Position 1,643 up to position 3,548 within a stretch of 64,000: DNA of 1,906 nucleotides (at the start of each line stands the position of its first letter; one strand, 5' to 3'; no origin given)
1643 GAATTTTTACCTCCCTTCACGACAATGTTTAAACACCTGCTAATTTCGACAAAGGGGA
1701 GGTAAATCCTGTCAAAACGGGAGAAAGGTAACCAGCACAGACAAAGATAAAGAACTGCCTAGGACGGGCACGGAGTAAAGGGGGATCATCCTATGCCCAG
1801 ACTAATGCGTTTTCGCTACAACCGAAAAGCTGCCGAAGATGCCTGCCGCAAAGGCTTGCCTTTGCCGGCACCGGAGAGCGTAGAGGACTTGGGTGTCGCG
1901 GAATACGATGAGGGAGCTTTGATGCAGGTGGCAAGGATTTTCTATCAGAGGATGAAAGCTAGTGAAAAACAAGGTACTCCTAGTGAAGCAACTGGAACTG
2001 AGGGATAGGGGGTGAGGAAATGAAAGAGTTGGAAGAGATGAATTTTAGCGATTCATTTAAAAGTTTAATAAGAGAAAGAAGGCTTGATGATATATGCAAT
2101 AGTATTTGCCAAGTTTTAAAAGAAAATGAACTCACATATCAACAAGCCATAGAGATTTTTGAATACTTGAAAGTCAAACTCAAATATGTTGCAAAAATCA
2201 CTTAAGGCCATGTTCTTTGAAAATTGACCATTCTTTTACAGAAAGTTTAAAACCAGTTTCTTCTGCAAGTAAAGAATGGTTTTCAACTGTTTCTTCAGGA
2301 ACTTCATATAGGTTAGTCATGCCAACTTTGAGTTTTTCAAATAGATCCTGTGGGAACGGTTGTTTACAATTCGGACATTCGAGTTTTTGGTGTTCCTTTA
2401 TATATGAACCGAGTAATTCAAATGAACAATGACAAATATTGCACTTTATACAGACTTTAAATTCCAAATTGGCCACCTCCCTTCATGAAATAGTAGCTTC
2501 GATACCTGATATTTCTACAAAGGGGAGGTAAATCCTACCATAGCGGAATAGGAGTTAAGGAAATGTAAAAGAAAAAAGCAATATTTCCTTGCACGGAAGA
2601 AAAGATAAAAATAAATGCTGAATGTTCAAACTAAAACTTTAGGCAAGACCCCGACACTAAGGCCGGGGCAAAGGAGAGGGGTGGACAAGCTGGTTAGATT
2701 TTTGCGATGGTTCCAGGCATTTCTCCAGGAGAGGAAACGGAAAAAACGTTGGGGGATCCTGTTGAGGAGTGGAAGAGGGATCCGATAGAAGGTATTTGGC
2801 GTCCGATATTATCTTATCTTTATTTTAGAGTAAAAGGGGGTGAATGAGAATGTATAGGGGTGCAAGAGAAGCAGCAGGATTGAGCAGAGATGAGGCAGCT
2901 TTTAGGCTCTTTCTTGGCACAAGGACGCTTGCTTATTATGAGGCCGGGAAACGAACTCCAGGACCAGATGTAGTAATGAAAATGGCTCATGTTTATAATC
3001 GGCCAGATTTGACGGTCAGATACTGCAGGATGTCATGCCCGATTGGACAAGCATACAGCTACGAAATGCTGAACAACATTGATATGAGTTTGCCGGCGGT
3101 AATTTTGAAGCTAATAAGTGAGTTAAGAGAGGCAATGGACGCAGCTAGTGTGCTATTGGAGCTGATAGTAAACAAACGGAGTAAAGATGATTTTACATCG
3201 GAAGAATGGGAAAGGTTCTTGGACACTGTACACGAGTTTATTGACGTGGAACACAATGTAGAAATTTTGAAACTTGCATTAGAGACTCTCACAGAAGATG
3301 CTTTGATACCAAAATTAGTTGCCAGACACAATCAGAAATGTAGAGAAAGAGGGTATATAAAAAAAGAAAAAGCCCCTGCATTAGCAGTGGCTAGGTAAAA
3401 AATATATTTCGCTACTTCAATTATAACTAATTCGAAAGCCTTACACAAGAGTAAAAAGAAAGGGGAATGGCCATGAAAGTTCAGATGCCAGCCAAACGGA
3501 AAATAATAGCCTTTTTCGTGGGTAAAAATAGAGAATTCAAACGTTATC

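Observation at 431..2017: Repeated gene-junction cassette (…TGT[D/E]G-stop + SD), four copies in 1.6 kb of the phage early region, two attached to start-less gene stubs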

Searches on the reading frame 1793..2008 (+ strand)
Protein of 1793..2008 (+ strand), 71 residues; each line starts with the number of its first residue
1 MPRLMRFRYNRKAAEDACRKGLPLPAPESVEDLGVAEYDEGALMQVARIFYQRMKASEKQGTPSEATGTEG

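Call 8: search_protein_families(library=phrogs, proteins=[window:1793-2008:+], max_evalue=0.1)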
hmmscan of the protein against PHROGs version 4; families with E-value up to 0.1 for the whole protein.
window:1793-2008:+ (71 aa): 0 families

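Call 9: search_protein_families(library=pfam, proteins=[window:1793-2008:+], max_evalue=0.1)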
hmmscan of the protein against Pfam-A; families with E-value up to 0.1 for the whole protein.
window:1793-2008:+ (71 aa): 0 families

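Call 49: find_homologous_proteins(query=window:1793-2008:+, max_evalue=0.01)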
Query window:1793-2008:+ (71 aa): 12 proteins with E <= 0.01 among 12 candidates.
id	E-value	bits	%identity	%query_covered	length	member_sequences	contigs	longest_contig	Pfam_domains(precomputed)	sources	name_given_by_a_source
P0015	1.2e-39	150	100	100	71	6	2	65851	-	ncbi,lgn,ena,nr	ncbi:MAG: hypothetical protein GXW85_04750 [Clostridia bacterium]|nr:hypothetical protein [Clostridi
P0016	4.2e-34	132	90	100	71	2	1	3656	-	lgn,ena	-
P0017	4.0e-33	129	87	100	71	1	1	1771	-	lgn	-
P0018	6.2e-33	129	87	100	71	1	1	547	-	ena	-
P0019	8.2e-32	125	85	100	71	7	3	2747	-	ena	-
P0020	8.2e-25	103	82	85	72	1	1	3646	-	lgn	-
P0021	1.2e-20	90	73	85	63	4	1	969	-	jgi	-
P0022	8.1e-19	84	74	82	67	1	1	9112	-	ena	-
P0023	1.1e-18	84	68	85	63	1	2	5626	-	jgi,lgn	-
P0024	1.1e-17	81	75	77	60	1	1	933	-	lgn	-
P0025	2.7e-17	79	71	82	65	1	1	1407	-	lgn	-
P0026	1.1e-14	71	64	83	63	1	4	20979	-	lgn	-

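Call 51: find_encoding_contigs(protein=P0015, flank=8000, max_places=6)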
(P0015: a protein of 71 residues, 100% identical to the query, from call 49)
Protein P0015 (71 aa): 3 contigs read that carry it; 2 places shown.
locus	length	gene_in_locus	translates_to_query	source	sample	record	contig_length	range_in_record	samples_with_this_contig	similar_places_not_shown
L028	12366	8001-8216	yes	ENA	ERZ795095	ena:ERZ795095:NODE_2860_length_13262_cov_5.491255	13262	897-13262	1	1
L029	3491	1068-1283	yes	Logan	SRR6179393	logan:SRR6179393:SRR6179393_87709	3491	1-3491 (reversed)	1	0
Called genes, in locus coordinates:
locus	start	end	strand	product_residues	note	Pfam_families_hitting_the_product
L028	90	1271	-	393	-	PF14659:Phage_int_SAM_3, PF22022:Phage_int_M, PF00589:Phage_integrase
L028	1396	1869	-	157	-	PF06114:Peptidase_M78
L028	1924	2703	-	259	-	PF19952:DUF6414 (weak)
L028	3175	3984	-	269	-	PF12686:DUF3800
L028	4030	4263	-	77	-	-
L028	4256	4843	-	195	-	-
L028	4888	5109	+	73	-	-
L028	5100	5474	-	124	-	PF12844:HTH_19, PF13560:HTH_31 (weak), PF01381:HTH_3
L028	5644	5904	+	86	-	PF12844:HTH_19, PF13560:HTH_31, PF01381:HTH_3, PF13443:HTH_26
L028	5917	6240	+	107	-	-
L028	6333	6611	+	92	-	-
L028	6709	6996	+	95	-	-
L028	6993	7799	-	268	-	PF09509:Hypoth_Ymh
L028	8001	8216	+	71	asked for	-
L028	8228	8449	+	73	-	PF12728:HTH_17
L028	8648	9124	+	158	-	PF01381:HTH_3, PF13560:HTH_31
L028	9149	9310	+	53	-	-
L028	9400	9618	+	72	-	-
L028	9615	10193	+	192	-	PF07463:NUMOD4, PF13392:HNH_3, PF22083:I-HmuI_NUMOD-like (weak)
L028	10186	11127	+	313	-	PF09588:YqaJ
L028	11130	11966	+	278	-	PF03837:RecT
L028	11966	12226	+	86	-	-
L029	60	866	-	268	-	PF09509:Hypoth_Ymh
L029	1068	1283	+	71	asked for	-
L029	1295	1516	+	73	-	PF12728:HTH_17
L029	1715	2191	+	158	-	PF01381:HTH_3, PF13560:HTH_31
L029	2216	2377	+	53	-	-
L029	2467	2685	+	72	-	-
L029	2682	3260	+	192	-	PF07463:NUMOD4, PF13392:HNH_3, PF22083:I-HmuI_NUMOD-like (weak)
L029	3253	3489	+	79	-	?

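Call 52: find_encoding_contigs(protein=P0016, flank=5000, max_places=4)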
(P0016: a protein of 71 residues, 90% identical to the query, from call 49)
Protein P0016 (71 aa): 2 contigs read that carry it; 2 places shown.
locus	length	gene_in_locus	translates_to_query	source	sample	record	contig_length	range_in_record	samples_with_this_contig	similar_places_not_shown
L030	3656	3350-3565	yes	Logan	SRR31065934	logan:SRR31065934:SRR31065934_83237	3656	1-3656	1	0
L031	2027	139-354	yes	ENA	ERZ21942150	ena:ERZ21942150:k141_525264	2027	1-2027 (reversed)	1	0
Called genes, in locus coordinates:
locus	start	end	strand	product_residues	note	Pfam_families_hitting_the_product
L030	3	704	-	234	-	?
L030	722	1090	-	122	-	PF13273:DUF4064 (weak)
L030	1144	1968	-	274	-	-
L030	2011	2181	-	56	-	-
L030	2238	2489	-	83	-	PF06114:Peptidase_M78 (weak)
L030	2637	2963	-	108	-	PF12844:HTH_19, PF13560:HTH_31, PF01381:HTH_3, PF13443:HTH_26 (faint)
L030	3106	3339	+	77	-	PF13560:HTH_31 (weak), PF01381:HTH_3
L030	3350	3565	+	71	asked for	-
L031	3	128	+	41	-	?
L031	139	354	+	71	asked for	-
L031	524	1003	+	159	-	PF01381:HTH_3, PF13560:HTH_31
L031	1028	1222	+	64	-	-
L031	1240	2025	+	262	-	?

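Call 53: find_encoding_contigs(protein=P0019, flank=5000, max_places=4)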
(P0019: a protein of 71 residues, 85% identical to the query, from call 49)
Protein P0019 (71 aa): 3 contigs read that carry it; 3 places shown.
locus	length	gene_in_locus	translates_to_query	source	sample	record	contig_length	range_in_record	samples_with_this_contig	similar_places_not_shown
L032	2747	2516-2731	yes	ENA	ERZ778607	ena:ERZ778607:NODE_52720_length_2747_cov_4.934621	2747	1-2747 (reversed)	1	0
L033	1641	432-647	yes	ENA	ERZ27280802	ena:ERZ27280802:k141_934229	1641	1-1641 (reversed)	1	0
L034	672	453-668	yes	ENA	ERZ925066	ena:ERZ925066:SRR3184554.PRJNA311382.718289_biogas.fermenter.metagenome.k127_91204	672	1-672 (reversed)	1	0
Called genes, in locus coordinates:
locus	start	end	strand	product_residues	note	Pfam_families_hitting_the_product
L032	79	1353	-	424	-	PF08797:HIRAN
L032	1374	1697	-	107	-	PF12844:HTH_19, PF13560:HTH_31, PF15731:MqsA_antitoxin (weak), PF01381:HTH_3, PF13443:HTH_26 (weak)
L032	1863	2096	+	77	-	PF13560:HTH_31, PF12844:HTH_19, PF01381:HTH_3, PF13443:HTH_26 (weak)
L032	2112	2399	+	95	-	-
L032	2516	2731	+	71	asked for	-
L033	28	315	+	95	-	-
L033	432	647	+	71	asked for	-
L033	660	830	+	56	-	-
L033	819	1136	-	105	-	-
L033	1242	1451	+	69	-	-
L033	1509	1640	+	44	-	?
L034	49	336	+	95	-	-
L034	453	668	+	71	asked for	-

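Call 54: find_encoding_contigs(protein=P0020, flank=5000, max_places=4)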
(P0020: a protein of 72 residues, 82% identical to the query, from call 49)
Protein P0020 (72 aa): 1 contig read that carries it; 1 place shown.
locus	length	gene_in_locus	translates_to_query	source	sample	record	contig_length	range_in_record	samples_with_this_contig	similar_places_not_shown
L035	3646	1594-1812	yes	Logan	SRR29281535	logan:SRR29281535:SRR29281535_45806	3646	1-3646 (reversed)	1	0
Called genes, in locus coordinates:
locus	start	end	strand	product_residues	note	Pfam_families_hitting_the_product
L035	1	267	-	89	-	?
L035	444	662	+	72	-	PF01381:HTH_3, PF13560:HTH_31 (weak)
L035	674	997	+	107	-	-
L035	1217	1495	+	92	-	-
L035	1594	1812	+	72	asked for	-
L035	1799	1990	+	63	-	-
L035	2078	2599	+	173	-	PF01381:HTH_3, PF13560:HTH_31 (weak)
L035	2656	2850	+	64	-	-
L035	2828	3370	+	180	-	PF07352:Phage_Mu_Gam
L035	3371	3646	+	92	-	?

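Call 72: search_protein_families(library=padloc, proteins=[window:1793-2008:+], max_evalue=0.01)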
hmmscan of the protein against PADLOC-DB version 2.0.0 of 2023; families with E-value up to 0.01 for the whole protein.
window:1793-2008:+ (71 aa): 0 families

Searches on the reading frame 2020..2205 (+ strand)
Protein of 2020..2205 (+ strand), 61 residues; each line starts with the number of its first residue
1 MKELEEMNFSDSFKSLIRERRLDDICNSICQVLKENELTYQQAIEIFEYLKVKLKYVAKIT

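Call 8: search_protein_families(library=phrogs, proteins=[window:2020-2205:+], max_evalue=0.1)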
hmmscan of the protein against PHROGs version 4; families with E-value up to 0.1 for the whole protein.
window:2020-2205:+ (61 aa): 2 families
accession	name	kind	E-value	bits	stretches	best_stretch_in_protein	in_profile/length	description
phrog_17280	-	unknown function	0.00079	20.8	1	18-57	26-65/72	-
phrog_26271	-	unknown function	0.032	15.6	1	5-60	67-120/132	-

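Call 9: search_protein_families(library=pfam, proteins=[window:2020-2205:+], max_evalue=0.1)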
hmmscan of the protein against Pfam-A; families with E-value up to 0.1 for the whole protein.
window:2020-2205:+ (61 aa): 0 families

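Call 72: search_protein_families(library=padloc, proteins=[window:2020-2205:+], max_evalue=0.01)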
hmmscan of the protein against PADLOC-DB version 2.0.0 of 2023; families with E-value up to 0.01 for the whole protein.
window:2020-2205:+ (61 aa): 0 families

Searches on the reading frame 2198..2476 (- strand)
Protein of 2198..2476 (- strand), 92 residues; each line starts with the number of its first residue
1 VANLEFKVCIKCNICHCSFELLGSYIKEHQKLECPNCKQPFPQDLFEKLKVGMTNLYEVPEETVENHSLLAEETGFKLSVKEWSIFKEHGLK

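Call 8: search_protein_families(library=phrogs, proteins=[window:2198-2476:-], max_evalue=0.1)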
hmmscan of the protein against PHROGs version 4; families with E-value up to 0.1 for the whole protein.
window:2198-2476:- (92 aa): 2 families
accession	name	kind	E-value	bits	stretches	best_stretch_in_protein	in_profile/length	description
phrog_15404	-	unknown function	0.00035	21.9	1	9-85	7-80/89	-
phrog_27283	-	unknown function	0.038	15.3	1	11-60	20-69/69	-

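Call 9: search_protein_families(library=pfam, proteins=[window:2198-2476:-], max_evalue=0.1)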
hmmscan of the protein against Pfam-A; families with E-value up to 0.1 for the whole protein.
window:2198-2476:- (92 aa): 5 families
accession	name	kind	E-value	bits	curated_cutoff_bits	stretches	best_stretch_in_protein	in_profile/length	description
PF17034.11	zinc_ribbon_16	-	0.0042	17.7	27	1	11-86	16-90/125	Zinc-ribbon like family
PF23551.1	Zn_ribbon_20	-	0.0059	17.1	27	1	12-41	5-32/35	Zinc beta-ribbon domain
PF10080.14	FtrD-like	-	0.0089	16.6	26.3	1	11-68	36-86/101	Membrane iron-sulfur containing protein FtrD-like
PF03966.22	Trm112p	-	0.047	14.1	22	1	10-42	8-36/40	Trm112p-like protein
PF14570.12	zf-RING_4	-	0.059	13.6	27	0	15-41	18-47/48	RING/Ubox like zinc-binding domain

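Call 72: search_protein_families(library=padloc, proteins=[window:2198-2476:-], max_evalue=0.01)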
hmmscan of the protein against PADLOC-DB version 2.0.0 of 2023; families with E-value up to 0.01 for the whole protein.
window:2198-2476:- (92 aa): 1 family
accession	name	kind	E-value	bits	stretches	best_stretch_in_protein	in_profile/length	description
PDLC04581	PDC-M32B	-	0.0036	15.6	1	12-42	20-50/91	-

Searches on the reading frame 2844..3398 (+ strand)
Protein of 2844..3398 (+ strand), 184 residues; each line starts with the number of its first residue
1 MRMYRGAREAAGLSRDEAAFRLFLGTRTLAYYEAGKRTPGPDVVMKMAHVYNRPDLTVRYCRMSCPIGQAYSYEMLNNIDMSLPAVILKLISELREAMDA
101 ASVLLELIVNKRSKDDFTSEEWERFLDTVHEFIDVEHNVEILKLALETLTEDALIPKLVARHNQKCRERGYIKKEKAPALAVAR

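Call 11: find_related_loci(query=window:2844-3398:+, collection=genome_contigs, flank=10000)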
Query window:2844-3398:+ (184 aa) in genome_contigs; peptide patterns used: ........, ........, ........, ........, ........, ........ (x = any residue, [..] = any of these).
92 stretches matched a pattern; 2 encode a relative of the query (tblastn E <= 1e-3); 2 distinct loci.
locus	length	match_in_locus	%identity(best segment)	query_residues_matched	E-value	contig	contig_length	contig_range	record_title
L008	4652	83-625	71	3-184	6e-88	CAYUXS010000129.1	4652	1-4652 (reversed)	MAG TPA_asm: uncultured Peptococcaceae bacterium isolate binchicken_co158_26 genome assembly, contig: NODE_14555_length_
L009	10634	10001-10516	49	1-175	4e-56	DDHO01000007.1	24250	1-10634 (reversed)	MAG TPA_asm: Firmicutes bacterium UBA1874 UBA1874_contig_1999, whole genome shotgun sequence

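Call 69: search_protein_families(library=pfam, proteins=[window:2844-3398:+], max_evalue=0.001)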
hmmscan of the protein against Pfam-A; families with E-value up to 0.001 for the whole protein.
window:2844-3398:+ (184 aa): 2 families
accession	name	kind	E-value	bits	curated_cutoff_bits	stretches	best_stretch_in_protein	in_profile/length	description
PF01381.28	HTH_3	-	3.1e-08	34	23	1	7-54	4-51/55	Helix-turn-helix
PF13560.12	HTH_31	-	2.5e-07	31.3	27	1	5-55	7-58/64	Helix-turn-helix domain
